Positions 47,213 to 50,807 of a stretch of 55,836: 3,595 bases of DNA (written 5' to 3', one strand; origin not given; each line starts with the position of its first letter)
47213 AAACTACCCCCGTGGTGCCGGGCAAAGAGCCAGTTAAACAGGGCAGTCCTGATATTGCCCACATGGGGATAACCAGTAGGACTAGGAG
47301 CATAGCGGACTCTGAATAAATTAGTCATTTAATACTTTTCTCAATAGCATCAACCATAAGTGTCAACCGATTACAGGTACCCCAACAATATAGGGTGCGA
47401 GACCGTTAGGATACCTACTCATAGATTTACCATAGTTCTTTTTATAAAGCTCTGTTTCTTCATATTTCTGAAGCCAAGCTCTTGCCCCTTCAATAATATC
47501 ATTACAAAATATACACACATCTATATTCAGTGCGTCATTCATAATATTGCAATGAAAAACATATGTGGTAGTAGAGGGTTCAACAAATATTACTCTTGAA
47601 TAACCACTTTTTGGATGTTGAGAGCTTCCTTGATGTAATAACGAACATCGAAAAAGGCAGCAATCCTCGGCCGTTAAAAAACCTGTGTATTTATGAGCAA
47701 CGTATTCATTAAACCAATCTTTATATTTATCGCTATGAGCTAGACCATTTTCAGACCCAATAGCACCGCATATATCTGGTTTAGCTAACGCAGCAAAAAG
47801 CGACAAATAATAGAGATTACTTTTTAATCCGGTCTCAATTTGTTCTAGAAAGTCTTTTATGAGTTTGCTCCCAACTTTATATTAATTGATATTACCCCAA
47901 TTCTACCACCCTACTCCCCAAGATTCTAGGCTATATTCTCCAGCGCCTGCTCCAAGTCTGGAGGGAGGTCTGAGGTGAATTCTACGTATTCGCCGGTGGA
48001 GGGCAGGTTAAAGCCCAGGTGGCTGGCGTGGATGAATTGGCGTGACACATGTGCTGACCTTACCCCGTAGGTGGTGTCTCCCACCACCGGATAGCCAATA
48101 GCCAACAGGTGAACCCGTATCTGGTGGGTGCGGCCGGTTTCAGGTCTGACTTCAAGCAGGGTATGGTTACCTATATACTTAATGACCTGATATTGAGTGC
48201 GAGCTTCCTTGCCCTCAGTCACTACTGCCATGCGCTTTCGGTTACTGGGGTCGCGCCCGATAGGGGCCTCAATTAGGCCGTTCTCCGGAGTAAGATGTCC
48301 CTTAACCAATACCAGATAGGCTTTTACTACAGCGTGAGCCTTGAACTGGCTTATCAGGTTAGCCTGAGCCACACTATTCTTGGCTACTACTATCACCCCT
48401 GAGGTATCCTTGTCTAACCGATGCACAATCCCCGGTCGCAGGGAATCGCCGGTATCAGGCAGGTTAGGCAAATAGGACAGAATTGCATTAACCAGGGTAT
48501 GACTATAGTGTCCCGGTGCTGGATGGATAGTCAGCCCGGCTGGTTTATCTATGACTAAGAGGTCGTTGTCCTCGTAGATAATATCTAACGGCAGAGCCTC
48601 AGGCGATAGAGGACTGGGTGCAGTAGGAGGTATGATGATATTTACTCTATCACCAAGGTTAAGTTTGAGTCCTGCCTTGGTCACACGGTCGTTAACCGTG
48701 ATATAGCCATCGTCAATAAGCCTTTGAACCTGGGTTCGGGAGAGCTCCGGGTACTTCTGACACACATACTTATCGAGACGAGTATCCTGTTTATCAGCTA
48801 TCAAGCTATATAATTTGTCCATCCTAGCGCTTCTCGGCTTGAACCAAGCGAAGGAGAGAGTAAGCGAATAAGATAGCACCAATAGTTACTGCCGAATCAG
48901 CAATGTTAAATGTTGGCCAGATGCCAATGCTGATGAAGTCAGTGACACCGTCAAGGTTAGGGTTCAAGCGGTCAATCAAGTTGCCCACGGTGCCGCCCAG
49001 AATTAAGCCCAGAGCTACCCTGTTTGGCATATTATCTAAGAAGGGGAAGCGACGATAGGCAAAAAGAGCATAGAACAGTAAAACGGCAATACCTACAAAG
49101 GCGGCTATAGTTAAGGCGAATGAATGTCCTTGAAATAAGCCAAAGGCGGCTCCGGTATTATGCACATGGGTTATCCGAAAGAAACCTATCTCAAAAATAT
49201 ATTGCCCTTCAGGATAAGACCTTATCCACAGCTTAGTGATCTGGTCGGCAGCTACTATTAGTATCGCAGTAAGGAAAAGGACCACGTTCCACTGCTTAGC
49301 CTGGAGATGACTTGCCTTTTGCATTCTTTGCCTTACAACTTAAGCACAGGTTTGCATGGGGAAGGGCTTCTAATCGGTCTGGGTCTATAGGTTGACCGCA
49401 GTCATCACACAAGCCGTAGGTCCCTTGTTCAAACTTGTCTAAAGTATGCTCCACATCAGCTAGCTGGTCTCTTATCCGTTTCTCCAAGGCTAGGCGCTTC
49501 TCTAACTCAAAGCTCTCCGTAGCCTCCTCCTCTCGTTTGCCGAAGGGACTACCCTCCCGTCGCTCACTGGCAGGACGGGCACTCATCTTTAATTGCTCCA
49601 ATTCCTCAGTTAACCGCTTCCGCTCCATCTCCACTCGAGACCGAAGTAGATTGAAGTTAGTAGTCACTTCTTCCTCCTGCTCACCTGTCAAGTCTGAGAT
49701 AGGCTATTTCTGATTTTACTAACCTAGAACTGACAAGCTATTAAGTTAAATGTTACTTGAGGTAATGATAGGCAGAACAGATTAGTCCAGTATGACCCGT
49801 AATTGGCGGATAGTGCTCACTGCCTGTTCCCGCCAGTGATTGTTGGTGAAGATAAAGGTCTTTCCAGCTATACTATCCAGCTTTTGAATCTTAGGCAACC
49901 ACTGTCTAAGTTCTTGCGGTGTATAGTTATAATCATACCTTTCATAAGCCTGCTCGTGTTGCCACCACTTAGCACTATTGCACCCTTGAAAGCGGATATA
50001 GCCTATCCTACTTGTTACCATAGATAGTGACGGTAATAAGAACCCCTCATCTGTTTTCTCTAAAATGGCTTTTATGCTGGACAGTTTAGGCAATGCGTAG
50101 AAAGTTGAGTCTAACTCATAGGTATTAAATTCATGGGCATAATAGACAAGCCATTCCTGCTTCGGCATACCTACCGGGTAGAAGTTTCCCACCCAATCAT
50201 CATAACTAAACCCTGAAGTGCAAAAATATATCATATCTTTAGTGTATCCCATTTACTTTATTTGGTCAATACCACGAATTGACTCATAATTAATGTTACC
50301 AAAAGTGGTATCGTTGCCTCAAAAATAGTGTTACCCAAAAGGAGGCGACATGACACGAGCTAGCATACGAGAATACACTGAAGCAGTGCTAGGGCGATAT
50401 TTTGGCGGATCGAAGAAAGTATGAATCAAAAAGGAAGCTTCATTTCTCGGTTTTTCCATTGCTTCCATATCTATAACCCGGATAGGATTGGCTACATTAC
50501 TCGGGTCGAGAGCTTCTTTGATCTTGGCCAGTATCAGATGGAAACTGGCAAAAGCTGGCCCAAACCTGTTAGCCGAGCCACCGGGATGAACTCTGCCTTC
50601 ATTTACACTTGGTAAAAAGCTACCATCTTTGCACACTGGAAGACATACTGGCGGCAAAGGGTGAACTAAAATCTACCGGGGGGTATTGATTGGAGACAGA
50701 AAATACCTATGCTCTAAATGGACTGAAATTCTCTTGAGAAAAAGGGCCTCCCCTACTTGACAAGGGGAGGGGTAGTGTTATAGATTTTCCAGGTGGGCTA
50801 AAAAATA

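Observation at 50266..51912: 1.65-kb cassette bounded by near-identical 72-bp inverted repeats and carrying an SDR gene instead of a transposase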

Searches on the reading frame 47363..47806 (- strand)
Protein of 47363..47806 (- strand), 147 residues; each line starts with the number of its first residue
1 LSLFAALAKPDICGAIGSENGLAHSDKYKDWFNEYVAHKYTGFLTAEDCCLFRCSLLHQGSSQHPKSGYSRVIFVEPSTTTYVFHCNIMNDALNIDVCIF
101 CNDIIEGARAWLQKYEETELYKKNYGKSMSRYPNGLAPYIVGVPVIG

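Call 10: search_protein_families(library=ncbifam, proteins=[window:47363-47806:-], max_evalue=1)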
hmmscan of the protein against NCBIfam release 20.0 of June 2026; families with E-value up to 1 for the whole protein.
window:47363-47806:- (147 aa): 2 families
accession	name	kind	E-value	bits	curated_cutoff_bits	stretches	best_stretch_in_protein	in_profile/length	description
NF000612.0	PRK00019.1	equivalog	0.054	13.1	70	1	81-128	21-68/72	50S ribosomal protein L31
NF041449.1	K_carrageenase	equivalog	0.066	12.4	350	1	63-127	132-196/283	kappa-carrageenase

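Call 11: search_protein_families(library=pfam, proteins=[window:47363-47806:-], max_evalue=1)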
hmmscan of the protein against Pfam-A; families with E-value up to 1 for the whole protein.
window:47363-47806:- (147 aa): 0 families

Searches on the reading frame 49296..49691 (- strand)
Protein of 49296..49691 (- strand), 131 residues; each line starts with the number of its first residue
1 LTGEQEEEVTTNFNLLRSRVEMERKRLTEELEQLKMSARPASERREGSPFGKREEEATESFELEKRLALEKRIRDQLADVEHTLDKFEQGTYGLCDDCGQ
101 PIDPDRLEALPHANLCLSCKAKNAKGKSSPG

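Call 10: search_protein_families(library=ncbifam, proteins=[window:49296-49691:-], max_evalue=1)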
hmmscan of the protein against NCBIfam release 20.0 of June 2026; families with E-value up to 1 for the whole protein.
window:49296-49691:- (131 aa): 8 families
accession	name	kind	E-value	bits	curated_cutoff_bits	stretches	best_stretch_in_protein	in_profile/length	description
TIGR02890.1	bacill_yteA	subfamily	7.4e-25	87.9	134.4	1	14-128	4-122/159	regulatory protein, yteA family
NF033459.1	DksA_like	equivalog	4.8e-15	55.8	105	1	63-125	49-111/113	RNA polymerase-binding protein DksA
TIGR02420.1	dksA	equivalog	1.1e-14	54.8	115.5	1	16-121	9-109/110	RNA polymerase-binding protein DksA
NF008045.0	PRK10778.1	equivalog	6.6e-11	42.7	289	1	47-121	66-140/151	RNA polymerase-binding protein DksA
TIGR02419.1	C4_traR_proteo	subfamily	2.3e-08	34.5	59.7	1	87-121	27-61/64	phage/conjugal plasmid C-4 type zinc finger protein, TraR family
NF008243.0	PRK11019.1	equivalog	1e-05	25.8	96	1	70-126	16-70/88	DksA/TraR family C4-type zinc finger protein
NF010268.0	PRK13715.1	equivalog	0.0016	18.4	108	1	94-124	36-66/73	conjugal transfer protein TraR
TIGR04383.1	acidic_w_LPXTA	equivalog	0.18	11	50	0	71-110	43-81/320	processed acidic surface protein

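Call 11: search_protein_families(library=pfam, proteins=[window:49296-49691:-], max_evalue=1)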
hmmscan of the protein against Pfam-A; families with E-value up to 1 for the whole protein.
window:49296-49691:- (131 aa): 4 families
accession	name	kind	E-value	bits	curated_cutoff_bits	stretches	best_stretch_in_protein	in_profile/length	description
PF01258.23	zf-dskA_traR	-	3.1e-14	53.1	24.9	1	90-122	1-33/36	Prokaryotic dksA/traR C4-type zinc finger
PF11062.13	DUF2863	-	0.011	14.7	25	1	54-116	324-388/398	Protein of unknown function (DUF2863)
PF18508.7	zf_C2H2_13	-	0.036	14.1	26.5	1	81-103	8-28/42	Zinc finger domain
PF12773.13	DZR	-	0.069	13.8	27.3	1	94-124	14-35/45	Double zinc ribbon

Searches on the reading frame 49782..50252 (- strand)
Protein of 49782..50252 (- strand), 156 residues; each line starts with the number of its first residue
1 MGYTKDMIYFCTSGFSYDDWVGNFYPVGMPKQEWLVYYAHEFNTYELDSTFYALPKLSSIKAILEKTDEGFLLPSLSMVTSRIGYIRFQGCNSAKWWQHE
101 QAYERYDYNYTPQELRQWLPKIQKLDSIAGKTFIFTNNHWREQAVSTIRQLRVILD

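Call 10: search_protein_families(library=ncbifam, proteins=[window:49782-50252:-], max_evalue=1)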
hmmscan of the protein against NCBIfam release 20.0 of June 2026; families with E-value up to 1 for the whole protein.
window:49782-50252:- (156 aa): 1 family
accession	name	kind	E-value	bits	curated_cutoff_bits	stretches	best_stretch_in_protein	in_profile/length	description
NF007637.0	PRK10302.1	equivalog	0.0039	16.5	412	1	35-71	22-58/272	hypothetical protein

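Call 11: search_protein_families(library=pfam, proteins=[window:49782-50252:-], max_evalue=1)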
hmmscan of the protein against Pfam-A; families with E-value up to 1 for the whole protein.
window:49782-50252:- (156 aa): 1 family
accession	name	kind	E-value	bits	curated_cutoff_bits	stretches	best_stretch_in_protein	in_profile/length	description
PF01904.24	DUF72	-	3.5e-25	89.8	25.3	2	74-152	147-215/217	Protein of unknown function DUF72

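Call 13: find_encoding_contigs(protein=window:49782-50252:-, flank=10000, max_places=10)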
Protein window:49782-50252:- (156 aa): no gene with exactly this product is on record in the collection.

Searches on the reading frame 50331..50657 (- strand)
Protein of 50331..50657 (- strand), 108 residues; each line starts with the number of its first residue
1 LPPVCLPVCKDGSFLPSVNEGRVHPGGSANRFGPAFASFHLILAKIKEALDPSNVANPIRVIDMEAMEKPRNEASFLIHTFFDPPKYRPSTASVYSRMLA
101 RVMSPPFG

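Call 10: search_protein_families(library=ncbifam, proteins=[window:50331-50657:-], max_evalue=1)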
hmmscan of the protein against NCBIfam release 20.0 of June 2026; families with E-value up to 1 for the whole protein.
window:50331-50657:- (108 aa): 0 families

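Call 11: search_protein_families(library=pfam, proteins=[window:50331-50657:-], max_evalue=1)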
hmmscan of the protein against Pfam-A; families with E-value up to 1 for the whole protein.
window:50331-50657:- (108 aa): 0 families

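Call 44: search_solved_structures(query=window:50334-50657:-, max_evalue=10, show_alignments=2)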
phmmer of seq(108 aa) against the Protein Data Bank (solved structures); distinct sequences matched with E-value up to 10: 0.
